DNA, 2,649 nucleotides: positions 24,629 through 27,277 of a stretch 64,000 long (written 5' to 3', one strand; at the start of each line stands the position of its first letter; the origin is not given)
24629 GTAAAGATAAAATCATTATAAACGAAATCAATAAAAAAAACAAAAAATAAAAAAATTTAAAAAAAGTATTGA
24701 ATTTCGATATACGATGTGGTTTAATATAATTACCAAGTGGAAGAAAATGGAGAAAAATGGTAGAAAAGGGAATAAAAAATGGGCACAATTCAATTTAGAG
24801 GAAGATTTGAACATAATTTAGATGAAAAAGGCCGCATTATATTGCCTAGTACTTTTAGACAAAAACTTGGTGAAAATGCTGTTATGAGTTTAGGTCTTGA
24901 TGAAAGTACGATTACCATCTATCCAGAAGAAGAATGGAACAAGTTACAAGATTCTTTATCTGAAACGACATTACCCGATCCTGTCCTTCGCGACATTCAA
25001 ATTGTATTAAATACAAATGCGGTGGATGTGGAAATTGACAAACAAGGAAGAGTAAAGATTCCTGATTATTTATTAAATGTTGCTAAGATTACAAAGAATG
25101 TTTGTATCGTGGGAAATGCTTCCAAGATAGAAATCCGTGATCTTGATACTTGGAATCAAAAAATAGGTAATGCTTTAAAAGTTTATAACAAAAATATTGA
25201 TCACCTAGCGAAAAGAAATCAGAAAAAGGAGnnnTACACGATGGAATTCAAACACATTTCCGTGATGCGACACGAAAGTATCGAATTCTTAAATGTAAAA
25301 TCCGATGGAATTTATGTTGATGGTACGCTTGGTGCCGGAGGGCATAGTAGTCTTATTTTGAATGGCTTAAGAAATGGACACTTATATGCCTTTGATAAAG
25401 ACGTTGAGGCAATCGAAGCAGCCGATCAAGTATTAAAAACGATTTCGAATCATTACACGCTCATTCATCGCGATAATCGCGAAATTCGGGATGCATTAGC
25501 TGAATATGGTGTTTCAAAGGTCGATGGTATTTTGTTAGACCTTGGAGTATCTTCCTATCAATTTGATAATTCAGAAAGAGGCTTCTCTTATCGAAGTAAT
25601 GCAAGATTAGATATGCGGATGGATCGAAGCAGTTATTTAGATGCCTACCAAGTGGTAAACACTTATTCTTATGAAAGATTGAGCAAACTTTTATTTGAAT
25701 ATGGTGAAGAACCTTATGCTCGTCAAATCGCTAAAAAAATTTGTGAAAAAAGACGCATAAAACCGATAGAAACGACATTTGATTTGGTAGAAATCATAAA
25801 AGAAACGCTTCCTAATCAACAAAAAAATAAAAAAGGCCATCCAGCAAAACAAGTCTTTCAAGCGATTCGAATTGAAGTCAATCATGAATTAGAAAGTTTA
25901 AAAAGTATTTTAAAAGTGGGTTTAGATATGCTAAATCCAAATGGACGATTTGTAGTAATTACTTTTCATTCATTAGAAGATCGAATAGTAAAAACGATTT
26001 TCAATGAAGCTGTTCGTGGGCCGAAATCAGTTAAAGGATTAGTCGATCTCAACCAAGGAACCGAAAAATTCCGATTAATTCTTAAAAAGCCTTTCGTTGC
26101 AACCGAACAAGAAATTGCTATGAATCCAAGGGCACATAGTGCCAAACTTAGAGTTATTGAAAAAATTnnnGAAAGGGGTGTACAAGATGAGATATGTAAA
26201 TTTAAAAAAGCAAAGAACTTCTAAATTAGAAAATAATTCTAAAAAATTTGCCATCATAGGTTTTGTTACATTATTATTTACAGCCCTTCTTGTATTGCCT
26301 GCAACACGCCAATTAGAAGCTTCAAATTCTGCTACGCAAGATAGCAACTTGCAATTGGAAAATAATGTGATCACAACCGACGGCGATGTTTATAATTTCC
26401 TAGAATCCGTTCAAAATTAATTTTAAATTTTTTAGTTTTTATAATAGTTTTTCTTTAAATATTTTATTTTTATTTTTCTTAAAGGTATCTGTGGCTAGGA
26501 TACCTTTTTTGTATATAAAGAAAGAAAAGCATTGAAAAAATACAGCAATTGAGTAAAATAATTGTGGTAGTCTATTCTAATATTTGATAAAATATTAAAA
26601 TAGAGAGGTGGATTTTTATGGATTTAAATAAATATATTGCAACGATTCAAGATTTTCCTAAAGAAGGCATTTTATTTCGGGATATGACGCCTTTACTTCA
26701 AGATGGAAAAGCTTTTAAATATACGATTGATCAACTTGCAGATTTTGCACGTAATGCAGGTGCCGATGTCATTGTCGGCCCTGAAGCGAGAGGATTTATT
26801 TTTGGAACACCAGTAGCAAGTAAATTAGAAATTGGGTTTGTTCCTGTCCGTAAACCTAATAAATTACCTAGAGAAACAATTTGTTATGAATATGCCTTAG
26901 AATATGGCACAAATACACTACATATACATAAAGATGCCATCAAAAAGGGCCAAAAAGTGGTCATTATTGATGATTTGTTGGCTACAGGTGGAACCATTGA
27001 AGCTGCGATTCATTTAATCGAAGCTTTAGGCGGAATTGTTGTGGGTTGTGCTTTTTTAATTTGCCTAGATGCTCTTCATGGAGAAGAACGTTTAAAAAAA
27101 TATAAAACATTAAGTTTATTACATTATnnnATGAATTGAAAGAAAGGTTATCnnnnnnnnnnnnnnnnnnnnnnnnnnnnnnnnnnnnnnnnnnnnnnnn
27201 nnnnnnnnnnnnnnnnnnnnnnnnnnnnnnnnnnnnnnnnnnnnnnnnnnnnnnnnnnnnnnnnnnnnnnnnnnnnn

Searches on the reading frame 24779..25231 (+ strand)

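Call 47: search_protein_families(library=pfam, proteins=[window:24779-25231:+], max_evalue=0.001)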
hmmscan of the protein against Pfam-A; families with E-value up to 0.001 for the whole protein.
window:24779-25231:+ (151 aa): 1 family
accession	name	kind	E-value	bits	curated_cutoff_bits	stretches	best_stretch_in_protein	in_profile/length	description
PF02381.23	MraZ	-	3.6e-28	97.8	23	2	6-69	2-65/72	MraZ protein, putative antitoxin-like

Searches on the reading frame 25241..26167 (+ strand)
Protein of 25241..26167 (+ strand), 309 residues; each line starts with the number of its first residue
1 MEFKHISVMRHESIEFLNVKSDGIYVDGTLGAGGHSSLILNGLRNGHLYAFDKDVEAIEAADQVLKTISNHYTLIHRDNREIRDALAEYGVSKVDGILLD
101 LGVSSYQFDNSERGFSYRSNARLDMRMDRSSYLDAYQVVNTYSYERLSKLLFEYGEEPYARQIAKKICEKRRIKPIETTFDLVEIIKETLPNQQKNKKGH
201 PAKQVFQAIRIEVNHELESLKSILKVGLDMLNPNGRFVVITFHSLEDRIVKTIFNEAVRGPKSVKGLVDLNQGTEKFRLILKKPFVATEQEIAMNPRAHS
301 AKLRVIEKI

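Call 47: search_protein_families(library=pfam, proteins=[window:25241-26167:+], max_evalue=0.001)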
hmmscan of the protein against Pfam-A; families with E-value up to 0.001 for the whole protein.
window:25241-26167:+ (309 aa): 1 family
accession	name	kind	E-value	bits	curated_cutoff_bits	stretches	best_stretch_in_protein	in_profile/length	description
PF01795.25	Methyltransf_5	-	3.1e-120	401.8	27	1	2-309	1-309/309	MraW methylase family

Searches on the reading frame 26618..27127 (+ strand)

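Call 47: search_protein_families(library=pfam, proteins=[window:26618-27127:+], max_evalue=0.001)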
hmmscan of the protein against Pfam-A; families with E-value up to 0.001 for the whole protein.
window:26618-27127:+ (170 aa): 1 family
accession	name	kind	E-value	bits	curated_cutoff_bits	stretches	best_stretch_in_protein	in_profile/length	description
PF00156.33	Pribosyltran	-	1.9e-19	70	26.3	1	28-163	6-137/158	Phosphoribosyl transferase domain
